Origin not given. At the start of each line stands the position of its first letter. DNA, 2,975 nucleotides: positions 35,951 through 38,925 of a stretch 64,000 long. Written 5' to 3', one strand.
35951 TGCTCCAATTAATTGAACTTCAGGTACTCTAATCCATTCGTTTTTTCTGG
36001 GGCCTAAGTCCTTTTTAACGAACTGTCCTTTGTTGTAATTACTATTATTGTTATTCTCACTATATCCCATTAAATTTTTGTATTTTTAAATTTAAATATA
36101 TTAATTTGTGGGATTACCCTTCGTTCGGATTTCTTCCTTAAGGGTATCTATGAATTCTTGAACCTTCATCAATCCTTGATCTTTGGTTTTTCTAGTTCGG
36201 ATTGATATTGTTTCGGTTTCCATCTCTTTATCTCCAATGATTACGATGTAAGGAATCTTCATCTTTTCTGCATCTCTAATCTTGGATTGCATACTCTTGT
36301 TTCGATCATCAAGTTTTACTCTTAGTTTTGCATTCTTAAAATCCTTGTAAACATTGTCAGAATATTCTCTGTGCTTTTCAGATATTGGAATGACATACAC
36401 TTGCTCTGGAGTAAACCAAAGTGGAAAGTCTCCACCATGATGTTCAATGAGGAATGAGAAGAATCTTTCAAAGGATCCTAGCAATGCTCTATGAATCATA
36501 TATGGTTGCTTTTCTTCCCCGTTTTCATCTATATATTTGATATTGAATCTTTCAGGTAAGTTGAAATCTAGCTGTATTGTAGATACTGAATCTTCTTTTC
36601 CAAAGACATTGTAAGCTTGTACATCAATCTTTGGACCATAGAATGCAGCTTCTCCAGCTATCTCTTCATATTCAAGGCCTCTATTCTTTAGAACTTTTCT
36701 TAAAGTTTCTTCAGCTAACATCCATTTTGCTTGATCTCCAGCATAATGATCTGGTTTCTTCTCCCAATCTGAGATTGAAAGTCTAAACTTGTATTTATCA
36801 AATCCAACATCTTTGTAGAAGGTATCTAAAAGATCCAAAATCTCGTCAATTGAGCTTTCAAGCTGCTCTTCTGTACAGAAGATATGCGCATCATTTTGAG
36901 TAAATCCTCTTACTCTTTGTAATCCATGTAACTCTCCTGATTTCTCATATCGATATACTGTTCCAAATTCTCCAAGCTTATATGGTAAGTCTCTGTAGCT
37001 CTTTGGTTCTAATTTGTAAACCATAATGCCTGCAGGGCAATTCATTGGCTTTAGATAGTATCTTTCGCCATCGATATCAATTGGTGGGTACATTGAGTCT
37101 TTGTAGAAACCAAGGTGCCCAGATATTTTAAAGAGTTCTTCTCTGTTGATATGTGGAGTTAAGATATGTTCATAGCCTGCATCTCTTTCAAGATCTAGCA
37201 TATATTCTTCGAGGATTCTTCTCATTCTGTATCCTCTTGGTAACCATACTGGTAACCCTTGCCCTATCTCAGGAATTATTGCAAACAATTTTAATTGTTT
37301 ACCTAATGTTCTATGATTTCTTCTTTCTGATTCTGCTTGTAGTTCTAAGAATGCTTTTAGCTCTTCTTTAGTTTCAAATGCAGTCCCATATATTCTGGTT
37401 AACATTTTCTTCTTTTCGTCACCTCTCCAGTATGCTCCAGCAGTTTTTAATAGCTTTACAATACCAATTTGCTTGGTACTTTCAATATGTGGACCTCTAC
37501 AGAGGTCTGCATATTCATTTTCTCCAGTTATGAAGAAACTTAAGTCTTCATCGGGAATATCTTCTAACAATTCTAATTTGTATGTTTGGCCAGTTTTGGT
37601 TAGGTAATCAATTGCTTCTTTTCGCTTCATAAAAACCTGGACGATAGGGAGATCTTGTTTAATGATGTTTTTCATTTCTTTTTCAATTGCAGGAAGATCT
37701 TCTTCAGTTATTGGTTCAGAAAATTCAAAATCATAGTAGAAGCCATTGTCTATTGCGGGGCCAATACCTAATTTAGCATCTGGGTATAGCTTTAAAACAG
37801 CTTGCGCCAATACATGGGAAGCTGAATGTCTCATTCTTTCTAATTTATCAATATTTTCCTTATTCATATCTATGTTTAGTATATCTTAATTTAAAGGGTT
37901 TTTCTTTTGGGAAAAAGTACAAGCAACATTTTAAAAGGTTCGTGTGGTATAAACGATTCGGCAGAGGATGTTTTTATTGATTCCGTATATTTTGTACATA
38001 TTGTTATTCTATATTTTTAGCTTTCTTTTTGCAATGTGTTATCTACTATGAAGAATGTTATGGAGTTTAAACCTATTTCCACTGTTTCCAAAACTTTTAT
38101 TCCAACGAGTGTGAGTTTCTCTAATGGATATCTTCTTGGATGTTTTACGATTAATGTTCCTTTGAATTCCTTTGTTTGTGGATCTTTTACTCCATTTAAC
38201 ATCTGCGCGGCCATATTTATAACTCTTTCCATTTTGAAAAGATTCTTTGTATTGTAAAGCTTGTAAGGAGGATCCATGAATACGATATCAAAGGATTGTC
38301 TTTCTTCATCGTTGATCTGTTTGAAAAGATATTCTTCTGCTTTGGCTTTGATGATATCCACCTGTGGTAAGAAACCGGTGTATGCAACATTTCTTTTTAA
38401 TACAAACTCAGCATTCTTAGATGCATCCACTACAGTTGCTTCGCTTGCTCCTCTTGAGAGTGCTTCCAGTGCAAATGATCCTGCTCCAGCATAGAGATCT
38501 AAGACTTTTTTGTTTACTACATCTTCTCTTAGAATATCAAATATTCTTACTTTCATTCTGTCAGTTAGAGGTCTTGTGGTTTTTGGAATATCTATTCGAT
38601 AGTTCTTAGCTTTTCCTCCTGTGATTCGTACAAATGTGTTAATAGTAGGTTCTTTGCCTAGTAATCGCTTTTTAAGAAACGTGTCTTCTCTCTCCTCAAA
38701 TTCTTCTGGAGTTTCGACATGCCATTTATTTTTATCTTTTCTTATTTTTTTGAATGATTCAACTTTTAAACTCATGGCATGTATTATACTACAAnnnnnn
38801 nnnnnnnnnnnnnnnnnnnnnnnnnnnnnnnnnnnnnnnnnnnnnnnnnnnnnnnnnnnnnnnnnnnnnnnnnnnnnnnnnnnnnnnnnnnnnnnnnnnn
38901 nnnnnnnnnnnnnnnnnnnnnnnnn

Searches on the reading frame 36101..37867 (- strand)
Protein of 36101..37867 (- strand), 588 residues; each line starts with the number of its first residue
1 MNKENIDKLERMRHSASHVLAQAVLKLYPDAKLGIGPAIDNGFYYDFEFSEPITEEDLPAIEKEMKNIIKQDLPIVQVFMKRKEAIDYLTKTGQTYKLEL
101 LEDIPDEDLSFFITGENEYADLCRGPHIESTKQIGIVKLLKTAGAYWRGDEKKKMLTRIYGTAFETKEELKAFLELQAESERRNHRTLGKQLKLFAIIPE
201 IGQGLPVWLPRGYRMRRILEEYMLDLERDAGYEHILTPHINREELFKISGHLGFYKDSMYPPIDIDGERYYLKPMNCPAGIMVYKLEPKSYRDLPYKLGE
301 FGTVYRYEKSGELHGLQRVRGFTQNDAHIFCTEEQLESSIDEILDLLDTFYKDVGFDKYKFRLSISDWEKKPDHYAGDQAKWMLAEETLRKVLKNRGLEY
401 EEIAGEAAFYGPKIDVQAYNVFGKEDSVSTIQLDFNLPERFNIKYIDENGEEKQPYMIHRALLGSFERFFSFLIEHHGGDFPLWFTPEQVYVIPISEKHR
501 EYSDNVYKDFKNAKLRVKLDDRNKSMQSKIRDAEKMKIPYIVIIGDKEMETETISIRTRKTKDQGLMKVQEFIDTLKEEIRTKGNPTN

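Call 85: search_protein_families(library=pfam, proteins=[window:36101-37867:-], max_evalue=0.01)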
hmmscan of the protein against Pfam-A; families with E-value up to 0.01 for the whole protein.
window:36101-37867:- (588 aa): 3 families
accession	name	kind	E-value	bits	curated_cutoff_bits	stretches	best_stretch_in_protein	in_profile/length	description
PF00587.30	tRNA-synt_2b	-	7.2e-47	160.2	29.3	1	267-477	8-179/179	tRNA synthetase class II core domain (G, H, P, S and T)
PF03129.25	HGTP_anticodon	-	5e-28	97.5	21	1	489-578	1-93/94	Anticodon binding domain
PF07973.19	tRNA_SAD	-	1.3e-12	47.9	24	1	117-160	8-44/44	Threonyl and Alanyl tRNA synthetase second additional domain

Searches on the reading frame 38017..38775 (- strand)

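Call 85: search_protein_families(library=pfam, proteins=[window:38017-38775:-], max_evalue=0.01)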
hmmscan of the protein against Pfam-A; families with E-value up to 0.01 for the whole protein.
window:38017-38775:- (252 aa): 8 families
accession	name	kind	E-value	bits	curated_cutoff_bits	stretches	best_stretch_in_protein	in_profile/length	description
PF03602.21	Cons_hypoth95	-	2.1e-33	116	24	1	49-178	1-131/182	Conserved hypothetical protein 95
PF05175.20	MTS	-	8.8e-07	29.1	23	1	82-194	27-131/170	Methyltransferase small domain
PF13649.12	Methyltransf_25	-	1.9e-05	25.7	27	1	91-168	1-72/97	Methyltransferase domain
PF02086.21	MethyltransfD12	-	4e-05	23.9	22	1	123-180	142-194/253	D12 class N6 adenine-specific DNA methyltransferase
PF09445.16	Methyltransf_15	-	0.00078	19.5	22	1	89-230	2-139/165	RNA cap guanine-N2 methyltransferase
PF13847.12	Methyltransf_31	-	0.0023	18.1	27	1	88-175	4-82/145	Methyltransferase domain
PF10672.15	Methyltrans_SAM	-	0.0054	16.5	27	1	79-171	115-205/286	S-adenosylmethionine-dependent methyltransferase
PF01728.25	FtsJ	-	0.0064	16.9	24.1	1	87-179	21-109/181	FtsJ-like methyltransferase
